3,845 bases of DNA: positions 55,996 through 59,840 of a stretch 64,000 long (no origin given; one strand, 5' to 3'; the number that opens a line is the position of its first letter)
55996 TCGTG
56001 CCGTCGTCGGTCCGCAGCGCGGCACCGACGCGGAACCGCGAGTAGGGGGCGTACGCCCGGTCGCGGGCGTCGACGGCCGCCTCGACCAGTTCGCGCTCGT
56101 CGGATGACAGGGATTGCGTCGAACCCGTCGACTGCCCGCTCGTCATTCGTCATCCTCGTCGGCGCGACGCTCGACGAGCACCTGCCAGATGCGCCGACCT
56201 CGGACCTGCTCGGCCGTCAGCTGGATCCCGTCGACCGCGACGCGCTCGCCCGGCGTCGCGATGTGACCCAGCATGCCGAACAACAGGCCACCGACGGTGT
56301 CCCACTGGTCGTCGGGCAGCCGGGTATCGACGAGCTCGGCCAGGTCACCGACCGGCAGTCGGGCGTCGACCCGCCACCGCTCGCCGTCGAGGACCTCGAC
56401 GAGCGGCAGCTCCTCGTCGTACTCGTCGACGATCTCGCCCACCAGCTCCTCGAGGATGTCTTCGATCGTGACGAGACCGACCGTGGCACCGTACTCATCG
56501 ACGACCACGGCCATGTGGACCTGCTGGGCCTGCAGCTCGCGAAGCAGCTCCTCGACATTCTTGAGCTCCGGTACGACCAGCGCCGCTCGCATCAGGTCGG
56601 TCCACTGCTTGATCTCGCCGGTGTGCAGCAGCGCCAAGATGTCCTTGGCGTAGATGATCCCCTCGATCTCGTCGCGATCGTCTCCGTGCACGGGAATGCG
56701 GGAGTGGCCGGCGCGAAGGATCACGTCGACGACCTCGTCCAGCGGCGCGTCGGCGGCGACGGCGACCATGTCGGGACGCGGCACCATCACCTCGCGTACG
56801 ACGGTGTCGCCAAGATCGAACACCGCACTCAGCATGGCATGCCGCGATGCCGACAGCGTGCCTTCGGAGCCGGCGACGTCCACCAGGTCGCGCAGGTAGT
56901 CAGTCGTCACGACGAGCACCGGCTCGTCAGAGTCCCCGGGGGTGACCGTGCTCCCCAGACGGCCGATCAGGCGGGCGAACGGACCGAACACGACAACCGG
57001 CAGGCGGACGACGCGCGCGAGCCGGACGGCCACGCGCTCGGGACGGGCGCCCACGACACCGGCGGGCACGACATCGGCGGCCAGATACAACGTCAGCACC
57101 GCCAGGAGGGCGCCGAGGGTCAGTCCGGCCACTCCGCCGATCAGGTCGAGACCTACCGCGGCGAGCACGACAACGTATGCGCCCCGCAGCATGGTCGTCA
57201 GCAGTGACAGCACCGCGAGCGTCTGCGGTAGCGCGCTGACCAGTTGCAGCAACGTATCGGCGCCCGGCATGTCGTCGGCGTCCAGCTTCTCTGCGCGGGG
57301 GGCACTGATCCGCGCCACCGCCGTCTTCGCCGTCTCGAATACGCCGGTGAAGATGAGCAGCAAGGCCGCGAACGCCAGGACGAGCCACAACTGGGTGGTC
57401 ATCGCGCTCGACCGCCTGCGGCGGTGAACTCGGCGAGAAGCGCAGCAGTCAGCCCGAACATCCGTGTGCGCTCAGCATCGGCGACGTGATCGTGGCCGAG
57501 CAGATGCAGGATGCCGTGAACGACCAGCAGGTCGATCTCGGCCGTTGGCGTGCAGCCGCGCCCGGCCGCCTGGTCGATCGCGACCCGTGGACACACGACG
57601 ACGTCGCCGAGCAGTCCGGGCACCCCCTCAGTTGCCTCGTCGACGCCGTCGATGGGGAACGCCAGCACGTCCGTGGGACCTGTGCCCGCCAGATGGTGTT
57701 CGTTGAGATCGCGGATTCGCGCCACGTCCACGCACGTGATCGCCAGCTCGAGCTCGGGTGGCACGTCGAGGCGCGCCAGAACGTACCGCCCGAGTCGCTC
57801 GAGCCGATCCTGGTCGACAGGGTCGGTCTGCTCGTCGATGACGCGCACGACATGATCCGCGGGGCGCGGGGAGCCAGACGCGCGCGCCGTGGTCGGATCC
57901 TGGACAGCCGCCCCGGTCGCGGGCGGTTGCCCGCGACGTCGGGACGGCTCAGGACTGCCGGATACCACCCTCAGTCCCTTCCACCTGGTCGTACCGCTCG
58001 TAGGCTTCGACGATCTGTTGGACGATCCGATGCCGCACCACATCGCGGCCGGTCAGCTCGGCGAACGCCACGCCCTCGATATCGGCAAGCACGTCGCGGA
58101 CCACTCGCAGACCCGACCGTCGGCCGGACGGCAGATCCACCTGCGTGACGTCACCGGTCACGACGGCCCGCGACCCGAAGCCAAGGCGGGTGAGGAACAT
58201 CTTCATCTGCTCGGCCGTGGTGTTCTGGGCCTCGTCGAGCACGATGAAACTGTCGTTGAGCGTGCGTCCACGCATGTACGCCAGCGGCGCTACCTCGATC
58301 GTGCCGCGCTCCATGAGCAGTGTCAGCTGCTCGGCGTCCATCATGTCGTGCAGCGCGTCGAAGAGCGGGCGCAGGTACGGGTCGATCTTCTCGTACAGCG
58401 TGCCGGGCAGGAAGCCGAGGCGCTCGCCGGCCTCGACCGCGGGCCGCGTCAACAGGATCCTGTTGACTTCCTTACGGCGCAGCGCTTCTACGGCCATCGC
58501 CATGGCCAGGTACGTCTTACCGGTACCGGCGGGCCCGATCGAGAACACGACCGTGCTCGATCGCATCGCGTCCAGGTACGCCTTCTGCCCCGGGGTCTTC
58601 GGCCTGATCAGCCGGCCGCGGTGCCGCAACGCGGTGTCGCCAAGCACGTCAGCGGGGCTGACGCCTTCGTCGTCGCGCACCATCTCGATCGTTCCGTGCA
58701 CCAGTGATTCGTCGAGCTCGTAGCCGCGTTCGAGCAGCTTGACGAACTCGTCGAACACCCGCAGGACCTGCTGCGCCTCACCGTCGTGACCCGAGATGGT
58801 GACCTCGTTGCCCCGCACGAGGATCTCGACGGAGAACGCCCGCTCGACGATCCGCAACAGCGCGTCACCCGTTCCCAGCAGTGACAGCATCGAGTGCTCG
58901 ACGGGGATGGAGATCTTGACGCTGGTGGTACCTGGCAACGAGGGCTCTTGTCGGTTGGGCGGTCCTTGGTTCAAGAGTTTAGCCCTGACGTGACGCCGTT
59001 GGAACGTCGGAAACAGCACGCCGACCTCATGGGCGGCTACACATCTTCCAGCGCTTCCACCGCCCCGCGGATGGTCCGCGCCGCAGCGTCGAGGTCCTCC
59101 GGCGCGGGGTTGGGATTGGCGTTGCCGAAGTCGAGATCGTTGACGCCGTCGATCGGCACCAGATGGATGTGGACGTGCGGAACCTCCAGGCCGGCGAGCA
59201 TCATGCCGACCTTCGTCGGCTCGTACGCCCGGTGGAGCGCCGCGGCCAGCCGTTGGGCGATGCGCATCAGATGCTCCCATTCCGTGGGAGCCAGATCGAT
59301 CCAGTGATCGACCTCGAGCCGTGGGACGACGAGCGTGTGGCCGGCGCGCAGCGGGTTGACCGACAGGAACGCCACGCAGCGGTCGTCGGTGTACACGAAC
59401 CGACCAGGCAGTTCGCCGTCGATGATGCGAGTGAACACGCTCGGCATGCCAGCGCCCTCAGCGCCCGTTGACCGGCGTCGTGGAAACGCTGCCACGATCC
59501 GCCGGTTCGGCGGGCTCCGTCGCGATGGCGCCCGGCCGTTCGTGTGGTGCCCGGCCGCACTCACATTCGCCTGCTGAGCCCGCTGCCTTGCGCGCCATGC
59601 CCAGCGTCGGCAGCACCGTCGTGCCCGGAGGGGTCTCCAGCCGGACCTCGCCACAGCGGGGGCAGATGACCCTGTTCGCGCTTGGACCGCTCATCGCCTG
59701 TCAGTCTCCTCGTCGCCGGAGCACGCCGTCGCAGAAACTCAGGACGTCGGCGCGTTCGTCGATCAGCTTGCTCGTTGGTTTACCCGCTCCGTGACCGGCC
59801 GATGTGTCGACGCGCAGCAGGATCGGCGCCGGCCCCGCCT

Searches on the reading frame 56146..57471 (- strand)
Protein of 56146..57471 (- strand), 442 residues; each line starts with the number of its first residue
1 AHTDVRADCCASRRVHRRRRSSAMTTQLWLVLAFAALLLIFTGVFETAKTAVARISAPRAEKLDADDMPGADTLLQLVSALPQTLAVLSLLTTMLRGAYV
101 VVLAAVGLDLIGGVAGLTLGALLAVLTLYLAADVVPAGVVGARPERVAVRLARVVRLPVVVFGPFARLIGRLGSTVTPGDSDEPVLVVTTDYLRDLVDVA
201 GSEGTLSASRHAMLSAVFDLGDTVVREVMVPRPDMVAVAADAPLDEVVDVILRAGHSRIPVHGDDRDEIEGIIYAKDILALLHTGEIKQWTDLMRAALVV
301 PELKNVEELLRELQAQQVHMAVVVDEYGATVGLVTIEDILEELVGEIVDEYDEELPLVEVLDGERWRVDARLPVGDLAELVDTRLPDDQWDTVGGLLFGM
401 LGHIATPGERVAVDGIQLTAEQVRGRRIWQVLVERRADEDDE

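Call 33: search_protein_families(library=pfam, proteins=[window:56146-57471:-], max_evalue=0.001)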
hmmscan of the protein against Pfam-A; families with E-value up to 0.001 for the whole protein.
window:56146-57471:- (442 aa): 3 families
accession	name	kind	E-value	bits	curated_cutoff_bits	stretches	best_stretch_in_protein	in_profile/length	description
PF01595.25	CNNM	-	1.7e-19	70.6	28.4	1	35-208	3-179/181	Cyclin M transmembrane N-terminal domain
PF03471.22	CorC_HlyC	-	6.7e-18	64.9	27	1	361-435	3-79/81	Transporter associated domain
PF00571.33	CBS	-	4.9e-17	62.4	24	2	225-282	1-55/57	CBS domain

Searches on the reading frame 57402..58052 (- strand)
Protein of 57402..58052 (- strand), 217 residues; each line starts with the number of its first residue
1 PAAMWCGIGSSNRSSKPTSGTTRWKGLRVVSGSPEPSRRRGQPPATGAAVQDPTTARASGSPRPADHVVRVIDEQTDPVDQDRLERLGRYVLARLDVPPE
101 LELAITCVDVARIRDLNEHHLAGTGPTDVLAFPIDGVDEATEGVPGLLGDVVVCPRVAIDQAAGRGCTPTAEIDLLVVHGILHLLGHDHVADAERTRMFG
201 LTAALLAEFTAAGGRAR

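Call 68: search_protein_families(library=pfam, proteins=[window:57402-58052:-], max_evalue=0.001)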
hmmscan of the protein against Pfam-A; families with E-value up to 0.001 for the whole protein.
window:57402-58052:- (217 aa): 1 family
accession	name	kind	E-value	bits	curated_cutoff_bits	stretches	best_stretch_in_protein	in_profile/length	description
PF02130.23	YbeY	-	2.7e-28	98.8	25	1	85-208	12-128/129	Endoribonuclease YbeY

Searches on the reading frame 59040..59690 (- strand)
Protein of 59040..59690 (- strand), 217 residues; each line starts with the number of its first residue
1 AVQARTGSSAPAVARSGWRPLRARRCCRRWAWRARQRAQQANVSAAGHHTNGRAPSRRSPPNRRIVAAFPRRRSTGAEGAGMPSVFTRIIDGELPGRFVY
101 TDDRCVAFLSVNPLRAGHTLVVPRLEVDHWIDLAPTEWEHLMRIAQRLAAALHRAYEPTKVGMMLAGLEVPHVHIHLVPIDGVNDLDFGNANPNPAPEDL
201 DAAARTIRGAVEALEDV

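Call 33: search_protein_families(library=pfam, proteins=[window:59040-59690:-], max_evalue=0.001)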
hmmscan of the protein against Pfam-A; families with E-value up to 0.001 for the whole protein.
window:59040-59690:- (217 aa): 2 families
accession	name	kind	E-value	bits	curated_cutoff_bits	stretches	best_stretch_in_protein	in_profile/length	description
PF01230.28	HIT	-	7.7e-19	68.6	21.5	1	92-180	2-95/98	HIT domain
PF11969.13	DcpS_C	-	4.3e-09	37.3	24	1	85-180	3-102/114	Scavenger mRNA decapping enzyme C-term binding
